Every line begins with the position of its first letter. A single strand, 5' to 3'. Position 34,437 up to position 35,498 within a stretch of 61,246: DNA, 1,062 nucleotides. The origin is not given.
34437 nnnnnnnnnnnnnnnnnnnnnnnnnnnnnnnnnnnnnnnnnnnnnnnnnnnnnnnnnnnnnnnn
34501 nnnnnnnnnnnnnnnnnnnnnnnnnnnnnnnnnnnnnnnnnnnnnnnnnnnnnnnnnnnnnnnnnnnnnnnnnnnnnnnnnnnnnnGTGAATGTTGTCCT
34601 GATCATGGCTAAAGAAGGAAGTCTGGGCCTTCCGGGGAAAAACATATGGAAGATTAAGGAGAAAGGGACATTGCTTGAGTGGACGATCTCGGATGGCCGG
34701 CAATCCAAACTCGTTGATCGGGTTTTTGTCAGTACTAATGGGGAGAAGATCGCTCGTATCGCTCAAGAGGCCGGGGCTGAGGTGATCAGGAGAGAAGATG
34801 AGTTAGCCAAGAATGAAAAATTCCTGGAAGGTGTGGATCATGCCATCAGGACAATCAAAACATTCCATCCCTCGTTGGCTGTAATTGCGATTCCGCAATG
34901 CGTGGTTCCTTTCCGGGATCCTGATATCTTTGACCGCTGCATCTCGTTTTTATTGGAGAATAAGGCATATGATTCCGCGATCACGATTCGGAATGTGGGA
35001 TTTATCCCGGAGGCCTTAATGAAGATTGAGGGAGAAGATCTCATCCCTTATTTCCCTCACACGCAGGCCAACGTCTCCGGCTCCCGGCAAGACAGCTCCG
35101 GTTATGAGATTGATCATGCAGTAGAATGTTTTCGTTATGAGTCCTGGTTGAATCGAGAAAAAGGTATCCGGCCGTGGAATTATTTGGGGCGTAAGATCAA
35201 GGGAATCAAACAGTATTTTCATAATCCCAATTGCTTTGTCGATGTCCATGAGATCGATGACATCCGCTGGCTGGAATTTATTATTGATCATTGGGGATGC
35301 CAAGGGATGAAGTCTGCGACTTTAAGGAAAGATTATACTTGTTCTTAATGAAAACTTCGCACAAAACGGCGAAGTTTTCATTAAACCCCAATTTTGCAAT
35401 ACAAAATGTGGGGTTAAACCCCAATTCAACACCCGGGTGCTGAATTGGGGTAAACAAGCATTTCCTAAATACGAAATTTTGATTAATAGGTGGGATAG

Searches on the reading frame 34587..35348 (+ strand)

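Call 9: search_protein_families(library=pfam, proteins=[window:34587-35348:+], max_evalue=0.001)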
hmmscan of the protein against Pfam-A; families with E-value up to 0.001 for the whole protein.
window:34587-35348:+ (253 aa): 1 family
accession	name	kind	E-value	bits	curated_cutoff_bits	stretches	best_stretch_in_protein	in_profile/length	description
PF02348.25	CTP_transf_3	-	2.1e-13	51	22.6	1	3-138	1-130/217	Cytidylyltransferase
